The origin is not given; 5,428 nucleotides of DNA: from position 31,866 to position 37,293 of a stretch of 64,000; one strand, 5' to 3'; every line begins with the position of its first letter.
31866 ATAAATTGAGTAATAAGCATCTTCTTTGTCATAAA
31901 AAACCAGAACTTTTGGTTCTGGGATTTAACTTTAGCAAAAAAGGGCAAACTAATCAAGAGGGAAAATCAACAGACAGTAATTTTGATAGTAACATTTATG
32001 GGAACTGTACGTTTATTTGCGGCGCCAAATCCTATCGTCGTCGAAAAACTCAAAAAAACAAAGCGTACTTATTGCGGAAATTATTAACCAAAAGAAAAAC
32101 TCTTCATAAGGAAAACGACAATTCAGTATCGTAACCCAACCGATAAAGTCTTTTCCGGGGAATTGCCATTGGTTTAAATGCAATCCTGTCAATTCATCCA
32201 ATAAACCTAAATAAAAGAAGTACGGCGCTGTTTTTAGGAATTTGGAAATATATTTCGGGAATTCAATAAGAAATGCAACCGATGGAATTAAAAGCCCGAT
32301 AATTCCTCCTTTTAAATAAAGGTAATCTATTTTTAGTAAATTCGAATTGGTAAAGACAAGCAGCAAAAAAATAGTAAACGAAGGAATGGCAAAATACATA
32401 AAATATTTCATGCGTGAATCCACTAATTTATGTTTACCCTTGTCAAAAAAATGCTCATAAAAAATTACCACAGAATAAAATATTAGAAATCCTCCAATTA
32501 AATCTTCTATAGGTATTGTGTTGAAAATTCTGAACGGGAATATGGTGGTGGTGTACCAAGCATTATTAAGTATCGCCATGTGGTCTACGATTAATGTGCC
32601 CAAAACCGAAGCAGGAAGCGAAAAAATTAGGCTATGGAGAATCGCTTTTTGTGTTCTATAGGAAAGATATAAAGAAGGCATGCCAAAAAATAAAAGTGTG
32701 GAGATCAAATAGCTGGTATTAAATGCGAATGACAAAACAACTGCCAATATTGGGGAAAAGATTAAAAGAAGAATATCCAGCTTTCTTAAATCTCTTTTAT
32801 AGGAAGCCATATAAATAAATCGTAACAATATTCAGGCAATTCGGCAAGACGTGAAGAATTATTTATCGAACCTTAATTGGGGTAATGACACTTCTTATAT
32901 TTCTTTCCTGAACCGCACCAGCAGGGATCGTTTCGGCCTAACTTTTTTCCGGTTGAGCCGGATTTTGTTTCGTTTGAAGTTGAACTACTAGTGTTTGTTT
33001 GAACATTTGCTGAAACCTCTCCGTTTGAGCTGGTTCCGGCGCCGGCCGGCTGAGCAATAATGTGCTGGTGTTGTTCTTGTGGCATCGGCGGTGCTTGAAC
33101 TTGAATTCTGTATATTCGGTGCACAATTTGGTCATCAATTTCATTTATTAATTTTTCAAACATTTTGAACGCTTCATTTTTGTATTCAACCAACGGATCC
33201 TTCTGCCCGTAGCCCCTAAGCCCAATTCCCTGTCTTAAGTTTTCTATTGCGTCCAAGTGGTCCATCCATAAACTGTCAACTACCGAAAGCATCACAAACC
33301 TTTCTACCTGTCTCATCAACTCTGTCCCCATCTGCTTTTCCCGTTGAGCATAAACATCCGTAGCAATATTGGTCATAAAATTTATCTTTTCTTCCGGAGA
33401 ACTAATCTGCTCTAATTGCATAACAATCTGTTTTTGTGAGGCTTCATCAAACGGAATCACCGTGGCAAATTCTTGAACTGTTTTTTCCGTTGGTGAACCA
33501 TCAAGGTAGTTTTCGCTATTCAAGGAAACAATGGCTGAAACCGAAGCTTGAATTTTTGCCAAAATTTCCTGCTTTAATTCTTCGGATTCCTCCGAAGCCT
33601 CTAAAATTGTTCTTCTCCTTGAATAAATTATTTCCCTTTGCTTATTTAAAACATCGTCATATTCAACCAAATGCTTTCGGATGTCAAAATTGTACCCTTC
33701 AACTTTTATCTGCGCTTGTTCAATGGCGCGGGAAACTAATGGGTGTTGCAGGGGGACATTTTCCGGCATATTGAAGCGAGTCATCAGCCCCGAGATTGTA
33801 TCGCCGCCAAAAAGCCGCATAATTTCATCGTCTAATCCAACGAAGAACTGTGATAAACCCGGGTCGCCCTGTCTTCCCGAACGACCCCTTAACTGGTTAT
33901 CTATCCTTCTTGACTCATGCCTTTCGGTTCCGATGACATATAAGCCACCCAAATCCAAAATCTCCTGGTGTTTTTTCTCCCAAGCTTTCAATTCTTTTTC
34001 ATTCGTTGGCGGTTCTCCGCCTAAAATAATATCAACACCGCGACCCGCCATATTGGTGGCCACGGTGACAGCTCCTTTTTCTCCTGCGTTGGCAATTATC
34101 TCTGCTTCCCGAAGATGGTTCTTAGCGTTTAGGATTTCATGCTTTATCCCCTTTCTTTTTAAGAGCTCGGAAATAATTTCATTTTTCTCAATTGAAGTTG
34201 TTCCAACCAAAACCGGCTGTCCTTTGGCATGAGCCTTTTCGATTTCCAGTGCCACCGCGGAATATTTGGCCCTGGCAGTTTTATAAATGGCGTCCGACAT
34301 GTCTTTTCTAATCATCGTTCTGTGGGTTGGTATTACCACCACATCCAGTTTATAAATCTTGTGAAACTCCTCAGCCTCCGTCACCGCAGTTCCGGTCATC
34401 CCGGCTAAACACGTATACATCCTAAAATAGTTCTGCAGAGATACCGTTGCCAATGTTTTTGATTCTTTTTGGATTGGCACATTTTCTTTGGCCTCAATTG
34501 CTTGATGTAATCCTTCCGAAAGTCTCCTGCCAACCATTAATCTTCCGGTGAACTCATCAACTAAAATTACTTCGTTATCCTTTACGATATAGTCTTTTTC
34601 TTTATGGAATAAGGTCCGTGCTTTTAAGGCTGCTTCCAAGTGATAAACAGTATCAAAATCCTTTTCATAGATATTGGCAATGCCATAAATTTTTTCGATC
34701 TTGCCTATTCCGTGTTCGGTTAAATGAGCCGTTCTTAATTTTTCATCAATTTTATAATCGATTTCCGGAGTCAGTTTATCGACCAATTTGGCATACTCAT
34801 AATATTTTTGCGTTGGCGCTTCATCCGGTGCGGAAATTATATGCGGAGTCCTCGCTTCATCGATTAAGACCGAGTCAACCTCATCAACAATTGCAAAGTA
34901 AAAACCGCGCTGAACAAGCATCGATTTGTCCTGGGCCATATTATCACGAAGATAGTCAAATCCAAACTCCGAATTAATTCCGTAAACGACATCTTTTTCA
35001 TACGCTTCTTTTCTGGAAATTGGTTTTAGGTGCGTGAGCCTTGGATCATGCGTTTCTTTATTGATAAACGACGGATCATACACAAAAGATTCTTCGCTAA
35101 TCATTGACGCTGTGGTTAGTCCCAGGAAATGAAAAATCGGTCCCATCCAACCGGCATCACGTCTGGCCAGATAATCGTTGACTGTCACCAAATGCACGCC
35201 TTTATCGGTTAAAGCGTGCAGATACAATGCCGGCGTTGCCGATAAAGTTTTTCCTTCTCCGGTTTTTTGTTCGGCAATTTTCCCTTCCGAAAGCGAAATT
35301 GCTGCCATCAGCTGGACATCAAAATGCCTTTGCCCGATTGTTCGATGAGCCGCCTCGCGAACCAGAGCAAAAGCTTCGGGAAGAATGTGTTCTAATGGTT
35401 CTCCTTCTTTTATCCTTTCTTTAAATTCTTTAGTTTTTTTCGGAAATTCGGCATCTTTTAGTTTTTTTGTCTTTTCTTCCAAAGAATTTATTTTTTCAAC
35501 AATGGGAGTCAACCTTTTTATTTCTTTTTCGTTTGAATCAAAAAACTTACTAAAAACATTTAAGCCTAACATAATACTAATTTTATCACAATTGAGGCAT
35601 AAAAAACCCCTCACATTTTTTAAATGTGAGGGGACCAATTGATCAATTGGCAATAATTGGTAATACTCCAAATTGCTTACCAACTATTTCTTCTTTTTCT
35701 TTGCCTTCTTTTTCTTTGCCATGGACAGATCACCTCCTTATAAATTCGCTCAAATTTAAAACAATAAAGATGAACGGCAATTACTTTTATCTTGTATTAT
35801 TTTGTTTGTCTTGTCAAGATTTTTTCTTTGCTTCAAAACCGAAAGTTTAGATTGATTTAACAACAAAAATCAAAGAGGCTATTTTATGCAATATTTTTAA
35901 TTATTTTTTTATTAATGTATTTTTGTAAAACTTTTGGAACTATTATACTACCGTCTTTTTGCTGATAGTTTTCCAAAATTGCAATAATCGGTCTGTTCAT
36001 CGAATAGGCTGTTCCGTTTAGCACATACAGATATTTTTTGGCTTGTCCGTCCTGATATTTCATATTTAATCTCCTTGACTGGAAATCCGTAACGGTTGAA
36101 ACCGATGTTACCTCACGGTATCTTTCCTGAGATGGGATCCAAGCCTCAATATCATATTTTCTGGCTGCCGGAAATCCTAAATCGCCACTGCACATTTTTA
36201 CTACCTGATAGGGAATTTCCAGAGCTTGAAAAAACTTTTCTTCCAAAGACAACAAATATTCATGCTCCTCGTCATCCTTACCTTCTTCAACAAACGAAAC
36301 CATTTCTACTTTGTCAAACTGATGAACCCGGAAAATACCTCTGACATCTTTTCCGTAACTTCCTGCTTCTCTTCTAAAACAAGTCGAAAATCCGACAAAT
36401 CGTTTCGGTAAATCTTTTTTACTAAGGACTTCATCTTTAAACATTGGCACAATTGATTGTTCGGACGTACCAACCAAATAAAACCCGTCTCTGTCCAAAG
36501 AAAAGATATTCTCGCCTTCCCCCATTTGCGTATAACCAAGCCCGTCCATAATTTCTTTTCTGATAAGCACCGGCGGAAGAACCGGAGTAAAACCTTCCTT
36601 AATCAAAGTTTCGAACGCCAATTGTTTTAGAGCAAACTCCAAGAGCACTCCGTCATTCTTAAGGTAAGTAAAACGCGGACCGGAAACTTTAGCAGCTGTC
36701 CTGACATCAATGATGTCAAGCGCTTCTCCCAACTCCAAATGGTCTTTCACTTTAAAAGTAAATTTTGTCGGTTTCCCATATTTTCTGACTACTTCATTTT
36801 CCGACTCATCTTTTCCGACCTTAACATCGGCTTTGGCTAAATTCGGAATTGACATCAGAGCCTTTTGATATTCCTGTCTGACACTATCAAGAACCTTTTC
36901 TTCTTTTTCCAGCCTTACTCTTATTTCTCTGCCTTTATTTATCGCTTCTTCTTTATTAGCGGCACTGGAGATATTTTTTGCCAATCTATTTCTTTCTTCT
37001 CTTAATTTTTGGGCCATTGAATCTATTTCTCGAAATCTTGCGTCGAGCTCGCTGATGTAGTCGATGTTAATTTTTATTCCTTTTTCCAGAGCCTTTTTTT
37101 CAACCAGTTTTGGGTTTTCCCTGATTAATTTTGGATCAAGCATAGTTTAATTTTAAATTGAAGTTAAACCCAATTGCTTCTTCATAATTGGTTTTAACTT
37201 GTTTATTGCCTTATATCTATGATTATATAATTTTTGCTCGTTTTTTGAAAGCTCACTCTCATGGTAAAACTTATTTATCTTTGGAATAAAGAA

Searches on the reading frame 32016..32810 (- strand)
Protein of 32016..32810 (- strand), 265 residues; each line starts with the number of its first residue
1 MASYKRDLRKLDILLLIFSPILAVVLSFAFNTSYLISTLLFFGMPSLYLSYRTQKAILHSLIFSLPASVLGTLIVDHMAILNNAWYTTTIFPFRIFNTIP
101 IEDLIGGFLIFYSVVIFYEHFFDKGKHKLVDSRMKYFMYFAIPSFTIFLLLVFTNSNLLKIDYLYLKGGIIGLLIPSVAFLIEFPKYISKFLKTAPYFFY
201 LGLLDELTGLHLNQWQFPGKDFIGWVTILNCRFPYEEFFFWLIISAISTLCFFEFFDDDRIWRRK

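Call 64: search_protein_families(library=pfam, max_evalue=0.01, proteins=[window:32016-32810:-])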
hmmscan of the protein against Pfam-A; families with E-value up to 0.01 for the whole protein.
window:32016-32810:- (265 aa): 1 family
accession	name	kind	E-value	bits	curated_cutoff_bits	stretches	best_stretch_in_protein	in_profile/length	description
PF18916.5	Lycopene_cyc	-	0.0013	19.7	27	1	32-121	8-92/92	Lycopene cyclase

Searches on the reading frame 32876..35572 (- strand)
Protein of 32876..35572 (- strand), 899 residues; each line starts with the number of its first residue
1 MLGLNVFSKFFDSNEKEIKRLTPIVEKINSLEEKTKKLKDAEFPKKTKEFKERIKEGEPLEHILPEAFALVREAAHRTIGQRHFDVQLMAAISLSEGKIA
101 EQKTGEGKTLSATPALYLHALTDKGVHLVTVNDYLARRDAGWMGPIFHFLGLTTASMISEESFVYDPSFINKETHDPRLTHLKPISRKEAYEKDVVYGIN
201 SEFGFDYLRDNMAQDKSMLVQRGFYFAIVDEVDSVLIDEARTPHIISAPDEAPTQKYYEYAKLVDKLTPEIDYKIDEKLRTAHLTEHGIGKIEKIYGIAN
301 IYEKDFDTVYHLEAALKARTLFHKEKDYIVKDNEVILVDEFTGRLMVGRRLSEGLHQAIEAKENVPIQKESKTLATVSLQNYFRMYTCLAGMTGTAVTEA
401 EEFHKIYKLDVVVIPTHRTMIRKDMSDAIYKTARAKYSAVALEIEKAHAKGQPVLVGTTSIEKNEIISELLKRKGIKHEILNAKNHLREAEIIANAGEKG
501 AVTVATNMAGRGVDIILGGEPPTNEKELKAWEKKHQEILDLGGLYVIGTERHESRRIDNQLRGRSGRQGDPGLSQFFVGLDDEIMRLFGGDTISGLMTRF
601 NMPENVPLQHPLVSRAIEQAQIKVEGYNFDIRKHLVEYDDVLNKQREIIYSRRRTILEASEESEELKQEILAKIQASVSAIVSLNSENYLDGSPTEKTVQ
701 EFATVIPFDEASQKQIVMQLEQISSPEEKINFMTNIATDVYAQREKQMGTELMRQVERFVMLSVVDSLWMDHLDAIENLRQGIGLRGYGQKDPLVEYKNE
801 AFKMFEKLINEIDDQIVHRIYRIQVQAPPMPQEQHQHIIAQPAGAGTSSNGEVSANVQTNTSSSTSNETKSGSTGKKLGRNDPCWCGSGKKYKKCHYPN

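Call 8: find_related_loci(query=window:32876-35572:-, collection=genome_contigs, flank=4000)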
Query window:32876-35572:- (899 aa) in genome_contigs; peptide patterns used: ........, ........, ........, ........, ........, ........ (x = any residue, [..] = any of these).
355 stretches matched a pattern; 335 encode a relative of the query (tblastn E <= 1e-3); the best 80 are kept; 80 distinct loci.
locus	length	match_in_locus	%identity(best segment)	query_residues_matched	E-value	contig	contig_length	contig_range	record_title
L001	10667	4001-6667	84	4-899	0e+0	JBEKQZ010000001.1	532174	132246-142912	MAG: Candidatus Levyibacteriota bacterium isolate SPRUCE 49 SPRUCE_49_1, whole genome shotgun sequence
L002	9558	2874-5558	83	4-899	0e+0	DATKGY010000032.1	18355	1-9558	MAG TPA_asm: Patescibacteria group bacterium isolate SMAG_U14563 k141_112329, whole genome shotgun sequence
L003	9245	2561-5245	82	4-899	0e+0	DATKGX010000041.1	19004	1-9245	MAG TPA_asm: Patescibacteria group bacterium isolate SMAG_U14562 k141_111940, whole genome shotgun sequence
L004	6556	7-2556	85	43-899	0e+0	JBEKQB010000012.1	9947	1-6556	MAG: Candidatus Levyibacteriota bacterium isolate SPRUCE 478 SPRUCE_478_12, whole genome shotgun sequence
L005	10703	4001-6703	80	4-899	0e+0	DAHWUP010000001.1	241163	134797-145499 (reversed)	MAG TPA_asm: Candidatus Levyibacteriota bacterium isolate clean1537 NODE_1_length_241163_cov_9.246451, whole genome shot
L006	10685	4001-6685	77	4-899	0e+0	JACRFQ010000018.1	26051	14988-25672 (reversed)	MAG: Candidatus Levyibacteriota bacterium isolate NC_groundwater_1729_Pr3_B-0.1um_34_132 SR-2_scaffold_141_833055, whole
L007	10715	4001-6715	77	1-899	0e+0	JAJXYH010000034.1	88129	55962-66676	MAG: bacterium isolate BP6.bin75 NODE_396_length_88129_cov_1.852560, whole genome shotgun sequence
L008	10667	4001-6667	77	4-899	0e+0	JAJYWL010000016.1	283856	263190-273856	MAG: bacterium isolate FK3.bin113 NODE_31_length_283856_cov_3.502479, whole genome shotgun sequence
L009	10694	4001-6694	76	4-899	0e+0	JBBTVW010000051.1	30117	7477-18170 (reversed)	MAG: Patescibacteria group bacterium isolate H43-bin095_1 H43_bin095_1_000000000051, whole genome shotgun sequence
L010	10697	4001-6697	76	4-899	0e+0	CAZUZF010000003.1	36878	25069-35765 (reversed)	MAG TPA_asm: uncultured Gammaproteobacteria bacterium isolate binchicken_co38_1268 genome assembly, contig: NODE_2377_le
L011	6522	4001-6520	81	4-837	0e+0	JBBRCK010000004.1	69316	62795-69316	MAG: Candidatus Levyibacteriota bacterium isolate Co_metawrap_2398 Cmw_2398_k141_4941770_length_69316_cov_21.9988, whole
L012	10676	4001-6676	75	4-899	0e+0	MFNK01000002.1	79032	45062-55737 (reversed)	MAG: Candidatus Levybacteria bacterium RIFCSPHIGHO2_01_FULL_36_15b rifcsphigho2_01_scaffold_1395, whole genome shotgun s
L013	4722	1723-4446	74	4-896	0e+0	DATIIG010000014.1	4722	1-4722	MAG TPA_asm: Candidatus Saccharimonadales bacterium isolate SMAG_U15658 k141_124538, whole genome shotgun sequence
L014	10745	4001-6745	74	4-899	0e+0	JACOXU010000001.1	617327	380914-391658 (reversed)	MAG: Candidatus Levyibacteriota bacterium isolate NC_groundwater_161_Ag_S-0.1um_37_19 S4_GD2017_2_S1_scaffold_10, whole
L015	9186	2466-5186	74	9-899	0e+0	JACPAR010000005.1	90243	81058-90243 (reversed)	MAG: Candidatus Levyibacteriota bacterium isolate NC_groundwater_236_Ag_S-0.2um_36_14 S5_GD2017_2_S2_scaffold_379, whole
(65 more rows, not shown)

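Call 65: search_protein_families(library=ncbifam, max_evalue=1e-10, proteins=[window:32876-35572:-])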
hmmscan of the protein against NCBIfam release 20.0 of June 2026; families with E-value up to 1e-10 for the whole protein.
window:32876-35572:- (899 aa): 8 families
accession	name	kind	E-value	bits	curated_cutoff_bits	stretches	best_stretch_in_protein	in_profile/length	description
NF009538.1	PRK12904.1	equivalog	0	1089.1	814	1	8-826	3-814/814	preprotein translocase subunit SecA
TIGR00963.1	secA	equivalog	0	1011.5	800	1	28-812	1-787/787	preprotein translocase subunit SecA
NF006630.0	PRK09200.1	subfamily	3.2e-265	882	862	1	11-827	7-778/789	preprotein translocase subunit SecA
NF009536.0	PRK12901.1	equivalog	9.2e-252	838.6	1493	3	291-714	473-875/1118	preprotein translocase subunit SecA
TIGR04397.1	SecA2_Bac_anthr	exception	1.4e-251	836.9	1085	2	180-822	154-772/774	accessory Sec system translocase SecA2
TIGR03714.1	secA2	equivalog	3.7e-212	706.6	930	1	14-812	2-761/762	accessory Sec system translocase SecA2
NF012136.0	SecA2_Lm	equivalog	5.3e-193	643.1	1100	1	15-818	8-763/776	accessory Sec system translocase SecA2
TIGR04221.1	SecA2_Mycobac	equivalog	1.3e-182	608.9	725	2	7-671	5-631/762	accessory Sec system translocase SecA2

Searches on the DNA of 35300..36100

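Call 6: search_rna_families(source=window, start=35300, end=36100, threshold=evalue, max_evalue=10)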
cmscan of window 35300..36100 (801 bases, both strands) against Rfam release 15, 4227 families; matches with E-value up to 10: 8.
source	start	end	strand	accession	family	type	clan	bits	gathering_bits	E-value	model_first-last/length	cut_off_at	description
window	35599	35653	-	RF02399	NsiR1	Gene; sRNA;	-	26.2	39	0.007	1-60/60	no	Nitrogen stress-induced RNA 1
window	35599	35767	-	RF00515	PyrR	Cis-reg;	-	22.9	54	1.1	1-115/115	no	PyrR binding site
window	35630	35699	-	RF02406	snoR120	Gene; snRNA; snoRNA; CD-box;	-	18.5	55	6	1-74/74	no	Small nucleolar RNA snoR120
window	35596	35637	+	RF02416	TCV_H4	Cis-reg;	-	18.4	50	2.1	1-51/51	no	Turnip crinkle virus 3'UTR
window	35577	35656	-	RF02244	mir-785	Gene; miRNA;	-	18.2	62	0.82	1-90/90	no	mir-785 microRNA precursor family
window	35607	35633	-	RF04270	mir-743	Gene; miRNA;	CL00136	15.7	67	4.7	25-51/75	no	mir-743 microRNA precursor family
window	35328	35403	+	RF01973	H19_2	Gene; lncRNA;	-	14.1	50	0.71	1-69/69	no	H19 conserved region 2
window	35606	35634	+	RF04133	MIR2646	Gene; miRNA;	-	12.2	245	6.6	1-256/256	no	MIR2646 microRNA precursor family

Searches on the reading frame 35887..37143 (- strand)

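Call 65: search_protein_families(library=ncbifam, max_evalue=1e-10, proteins=[window:35887-37143:-])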
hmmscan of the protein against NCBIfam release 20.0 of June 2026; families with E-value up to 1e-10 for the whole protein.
window:35887-37143:- (419 aa): 2 families
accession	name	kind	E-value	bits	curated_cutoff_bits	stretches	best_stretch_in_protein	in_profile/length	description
TIGR00414.1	serS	equivalog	3.5e-139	464.4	301.65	1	1-410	1-418/418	serine--tRNA ligase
TIGR00418.1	thrS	equivalog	6.9e-14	51.6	383.65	1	131-314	169-348/565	threonine--tRNA ligase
